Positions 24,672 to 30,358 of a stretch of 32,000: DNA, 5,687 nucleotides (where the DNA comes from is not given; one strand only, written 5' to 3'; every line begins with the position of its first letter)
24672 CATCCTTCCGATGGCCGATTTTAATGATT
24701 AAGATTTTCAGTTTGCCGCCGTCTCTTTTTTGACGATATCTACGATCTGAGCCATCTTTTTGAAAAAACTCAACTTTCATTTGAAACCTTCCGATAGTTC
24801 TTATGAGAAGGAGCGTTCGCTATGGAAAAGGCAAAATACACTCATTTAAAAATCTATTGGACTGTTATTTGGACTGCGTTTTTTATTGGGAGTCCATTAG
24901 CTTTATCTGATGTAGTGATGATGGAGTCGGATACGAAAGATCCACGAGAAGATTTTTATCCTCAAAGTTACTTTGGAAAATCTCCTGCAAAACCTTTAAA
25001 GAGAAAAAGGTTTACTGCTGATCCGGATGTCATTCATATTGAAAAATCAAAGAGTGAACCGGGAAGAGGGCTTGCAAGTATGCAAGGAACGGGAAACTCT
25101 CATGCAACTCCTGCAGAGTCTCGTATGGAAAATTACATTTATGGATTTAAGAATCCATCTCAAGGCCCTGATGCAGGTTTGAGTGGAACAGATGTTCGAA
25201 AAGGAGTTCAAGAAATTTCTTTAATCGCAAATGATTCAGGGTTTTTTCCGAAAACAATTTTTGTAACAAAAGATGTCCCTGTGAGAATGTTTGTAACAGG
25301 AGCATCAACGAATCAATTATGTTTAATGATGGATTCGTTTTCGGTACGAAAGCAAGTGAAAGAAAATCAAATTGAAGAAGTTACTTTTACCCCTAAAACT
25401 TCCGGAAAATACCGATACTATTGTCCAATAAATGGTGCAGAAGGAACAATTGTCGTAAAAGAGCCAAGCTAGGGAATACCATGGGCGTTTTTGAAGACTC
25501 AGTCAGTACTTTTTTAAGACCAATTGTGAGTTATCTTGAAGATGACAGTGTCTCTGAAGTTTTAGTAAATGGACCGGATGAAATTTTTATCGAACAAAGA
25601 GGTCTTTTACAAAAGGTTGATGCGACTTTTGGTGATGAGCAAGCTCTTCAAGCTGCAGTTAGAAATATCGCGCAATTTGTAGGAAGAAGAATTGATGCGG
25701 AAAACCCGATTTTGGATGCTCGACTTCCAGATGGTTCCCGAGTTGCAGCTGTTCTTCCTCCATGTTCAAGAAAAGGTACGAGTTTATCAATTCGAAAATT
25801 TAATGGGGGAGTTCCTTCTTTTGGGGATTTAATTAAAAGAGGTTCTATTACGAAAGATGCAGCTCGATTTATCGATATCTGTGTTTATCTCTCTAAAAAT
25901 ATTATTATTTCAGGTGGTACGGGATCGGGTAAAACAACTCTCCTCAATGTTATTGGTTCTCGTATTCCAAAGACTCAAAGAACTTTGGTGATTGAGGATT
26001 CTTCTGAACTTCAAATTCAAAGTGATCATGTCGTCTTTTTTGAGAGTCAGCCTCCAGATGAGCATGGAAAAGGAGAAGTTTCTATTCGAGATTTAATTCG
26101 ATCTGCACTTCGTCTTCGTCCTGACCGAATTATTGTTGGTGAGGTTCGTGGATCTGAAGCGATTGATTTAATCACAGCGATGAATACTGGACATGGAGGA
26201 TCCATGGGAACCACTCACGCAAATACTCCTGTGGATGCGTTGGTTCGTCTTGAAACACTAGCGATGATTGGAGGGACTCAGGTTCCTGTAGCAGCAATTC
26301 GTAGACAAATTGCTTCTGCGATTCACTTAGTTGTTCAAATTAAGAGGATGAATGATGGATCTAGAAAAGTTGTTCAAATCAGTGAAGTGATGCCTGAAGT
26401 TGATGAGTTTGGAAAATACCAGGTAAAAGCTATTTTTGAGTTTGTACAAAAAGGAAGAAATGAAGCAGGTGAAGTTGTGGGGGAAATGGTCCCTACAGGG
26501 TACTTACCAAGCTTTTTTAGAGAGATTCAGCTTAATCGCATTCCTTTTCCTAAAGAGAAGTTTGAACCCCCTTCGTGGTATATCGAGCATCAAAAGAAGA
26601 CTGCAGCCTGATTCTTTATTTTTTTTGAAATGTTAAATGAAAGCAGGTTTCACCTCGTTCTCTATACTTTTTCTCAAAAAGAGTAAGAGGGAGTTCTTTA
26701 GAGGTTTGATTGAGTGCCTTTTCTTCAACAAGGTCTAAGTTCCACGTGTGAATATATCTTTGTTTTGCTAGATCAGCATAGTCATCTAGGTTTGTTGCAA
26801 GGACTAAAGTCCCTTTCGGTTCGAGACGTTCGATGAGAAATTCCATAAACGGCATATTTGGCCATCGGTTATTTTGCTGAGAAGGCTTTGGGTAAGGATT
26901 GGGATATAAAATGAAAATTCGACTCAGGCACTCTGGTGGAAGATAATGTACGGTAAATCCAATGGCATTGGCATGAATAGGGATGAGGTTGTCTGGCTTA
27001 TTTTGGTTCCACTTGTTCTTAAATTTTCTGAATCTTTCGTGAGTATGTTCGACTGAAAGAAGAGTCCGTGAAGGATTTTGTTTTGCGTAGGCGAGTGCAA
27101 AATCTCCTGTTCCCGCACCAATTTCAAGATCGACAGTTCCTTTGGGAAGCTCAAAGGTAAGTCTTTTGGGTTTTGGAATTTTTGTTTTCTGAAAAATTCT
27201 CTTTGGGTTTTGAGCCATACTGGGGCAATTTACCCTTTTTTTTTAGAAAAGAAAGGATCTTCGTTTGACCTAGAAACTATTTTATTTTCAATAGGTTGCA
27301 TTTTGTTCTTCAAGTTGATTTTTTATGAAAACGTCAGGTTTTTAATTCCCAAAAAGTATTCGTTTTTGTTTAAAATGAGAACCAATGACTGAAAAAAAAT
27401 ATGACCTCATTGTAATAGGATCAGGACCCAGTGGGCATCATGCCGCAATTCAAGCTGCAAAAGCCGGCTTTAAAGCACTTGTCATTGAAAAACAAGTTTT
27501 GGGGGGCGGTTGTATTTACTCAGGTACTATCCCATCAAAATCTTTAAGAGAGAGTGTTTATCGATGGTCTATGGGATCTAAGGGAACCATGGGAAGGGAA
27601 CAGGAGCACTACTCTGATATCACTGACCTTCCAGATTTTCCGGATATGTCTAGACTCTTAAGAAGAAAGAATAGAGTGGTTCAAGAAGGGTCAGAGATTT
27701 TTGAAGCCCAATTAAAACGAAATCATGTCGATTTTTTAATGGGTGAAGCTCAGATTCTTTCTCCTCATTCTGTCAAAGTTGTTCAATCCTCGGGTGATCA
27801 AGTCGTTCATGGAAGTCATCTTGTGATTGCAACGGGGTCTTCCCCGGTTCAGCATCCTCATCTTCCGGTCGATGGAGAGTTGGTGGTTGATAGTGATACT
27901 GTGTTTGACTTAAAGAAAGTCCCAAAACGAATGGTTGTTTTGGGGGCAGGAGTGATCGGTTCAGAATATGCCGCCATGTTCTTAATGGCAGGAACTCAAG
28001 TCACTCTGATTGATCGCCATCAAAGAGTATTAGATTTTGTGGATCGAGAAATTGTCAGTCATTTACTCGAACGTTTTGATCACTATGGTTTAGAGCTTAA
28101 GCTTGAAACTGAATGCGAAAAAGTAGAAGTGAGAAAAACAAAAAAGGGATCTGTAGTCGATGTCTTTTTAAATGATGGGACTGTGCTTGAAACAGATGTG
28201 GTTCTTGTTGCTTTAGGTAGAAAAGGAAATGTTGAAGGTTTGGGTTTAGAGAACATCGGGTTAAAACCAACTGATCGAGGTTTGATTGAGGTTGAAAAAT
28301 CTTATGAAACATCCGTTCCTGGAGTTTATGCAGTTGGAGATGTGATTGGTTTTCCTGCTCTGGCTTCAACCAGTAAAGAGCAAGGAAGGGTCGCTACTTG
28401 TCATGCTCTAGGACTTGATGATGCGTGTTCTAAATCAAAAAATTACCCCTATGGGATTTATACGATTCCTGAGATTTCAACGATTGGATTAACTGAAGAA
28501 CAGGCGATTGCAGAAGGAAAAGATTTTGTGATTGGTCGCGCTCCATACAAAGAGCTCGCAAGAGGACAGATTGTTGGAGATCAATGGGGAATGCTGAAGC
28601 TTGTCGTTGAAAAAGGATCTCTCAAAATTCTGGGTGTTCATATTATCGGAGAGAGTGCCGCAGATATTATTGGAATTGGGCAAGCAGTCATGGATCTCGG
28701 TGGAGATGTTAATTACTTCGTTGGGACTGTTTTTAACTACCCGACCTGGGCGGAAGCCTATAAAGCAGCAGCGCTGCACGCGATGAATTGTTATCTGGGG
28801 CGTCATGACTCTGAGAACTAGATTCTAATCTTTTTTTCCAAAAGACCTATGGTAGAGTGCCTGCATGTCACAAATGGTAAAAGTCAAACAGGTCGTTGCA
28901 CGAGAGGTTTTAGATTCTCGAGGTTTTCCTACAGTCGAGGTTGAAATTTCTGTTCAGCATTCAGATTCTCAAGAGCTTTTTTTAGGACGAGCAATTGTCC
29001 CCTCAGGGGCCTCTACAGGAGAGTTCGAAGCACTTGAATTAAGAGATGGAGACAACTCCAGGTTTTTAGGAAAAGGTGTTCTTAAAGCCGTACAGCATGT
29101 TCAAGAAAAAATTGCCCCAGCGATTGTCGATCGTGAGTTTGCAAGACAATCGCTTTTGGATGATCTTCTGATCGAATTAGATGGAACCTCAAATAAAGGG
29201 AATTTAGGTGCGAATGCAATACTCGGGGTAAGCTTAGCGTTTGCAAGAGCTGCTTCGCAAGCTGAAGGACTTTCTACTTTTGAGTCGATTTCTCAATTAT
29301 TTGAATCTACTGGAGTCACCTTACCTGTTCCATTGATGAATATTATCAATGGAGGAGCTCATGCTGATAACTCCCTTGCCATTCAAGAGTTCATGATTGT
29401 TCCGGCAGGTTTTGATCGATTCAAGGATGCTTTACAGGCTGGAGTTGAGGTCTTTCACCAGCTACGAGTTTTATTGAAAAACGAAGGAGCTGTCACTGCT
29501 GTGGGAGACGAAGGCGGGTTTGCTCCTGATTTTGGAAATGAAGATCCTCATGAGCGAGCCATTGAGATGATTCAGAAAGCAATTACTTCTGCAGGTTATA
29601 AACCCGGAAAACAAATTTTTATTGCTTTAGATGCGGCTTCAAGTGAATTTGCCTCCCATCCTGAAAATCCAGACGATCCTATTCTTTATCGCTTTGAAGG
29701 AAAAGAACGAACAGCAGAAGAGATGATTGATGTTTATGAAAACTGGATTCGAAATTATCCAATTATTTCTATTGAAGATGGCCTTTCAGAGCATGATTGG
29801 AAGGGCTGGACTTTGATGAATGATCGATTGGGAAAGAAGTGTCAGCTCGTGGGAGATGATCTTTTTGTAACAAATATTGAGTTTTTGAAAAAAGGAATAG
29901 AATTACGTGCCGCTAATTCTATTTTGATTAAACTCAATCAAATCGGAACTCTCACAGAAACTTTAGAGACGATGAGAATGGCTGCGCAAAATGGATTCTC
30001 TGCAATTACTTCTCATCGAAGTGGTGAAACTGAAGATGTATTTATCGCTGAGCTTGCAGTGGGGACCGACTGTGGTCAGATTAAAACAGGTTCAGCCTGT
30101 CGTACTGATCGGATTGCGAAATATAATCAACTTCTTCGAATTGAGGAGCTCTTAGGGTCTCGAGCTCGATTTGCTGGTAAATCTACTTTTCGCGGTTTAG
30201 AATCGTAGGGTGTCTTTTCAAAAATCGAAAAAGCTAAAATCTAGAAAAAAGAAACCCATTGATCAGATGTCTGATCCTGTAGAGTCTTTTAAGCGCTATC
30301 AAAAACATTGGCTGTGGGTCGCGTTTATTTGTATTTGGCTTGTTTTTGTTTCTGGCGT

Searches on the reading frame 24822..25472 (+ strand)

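Call 9: search_protein_families(library=pfam, proteins=[window:24822-25472:+], max_evalue=0.01)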
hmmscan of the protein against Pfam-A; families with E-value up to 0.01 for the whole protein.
window:24822-25472:+ (216 aa): 1 family
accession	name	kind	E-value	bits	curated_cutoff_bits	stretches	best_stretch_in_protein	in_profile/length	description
PF13473.12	Cupredoxin_1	-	2.3e-10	40.9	27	1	126-212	17-104/104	Cupredoxin-like domain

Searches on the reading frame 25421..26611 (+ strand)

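Call 9: search_protein_families(library=pfam, proteins=[window:25421-26611:+], max_evalue=0.01)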
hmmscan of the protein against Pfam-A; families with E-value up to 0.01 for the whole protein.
window:25421-26611:+ (396 aa): 4 families
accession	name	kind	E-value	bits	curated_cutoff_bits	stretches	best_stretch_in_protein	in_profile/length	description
PF00437.27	T2SSE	-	1.6e-53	182.2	24.9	1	33-310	6-280/370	Type II/IV secretion system protein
PF00005.33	ABC_tran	-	0.00021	22.3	25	1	152-195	5-48/137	ABC transporter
PF02492.25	cobW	-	0.00046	20.3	20.7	1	161-202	3-45/180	CobW/HypB/UreG, nucleotide-binding domain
PF13245.12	AAA_19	-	0.0049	17.5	25.1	0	158-186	11-39/134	AAA domain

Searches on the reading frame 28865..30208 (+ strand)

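Call 79: search_protein_families(library=pfam, proteins=[window:28865-30208:+], max_evalue=0.001)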
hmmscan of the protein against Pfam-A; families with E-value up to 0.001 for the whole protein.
window:28865-30208:+ (447 aa): 2 families
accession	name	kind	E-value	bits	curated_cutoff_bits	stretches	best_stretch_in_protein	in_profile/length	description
PF00113.28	Enolase_C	-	3.8e-117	391.3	21.5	1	152-442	3-293/296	Enolase, C-terminal TIM barrel domain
PF03952.21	Enolase_N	-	1.7e-49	167.8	35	1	7-140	1-129/131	Enolase, N-terminal domain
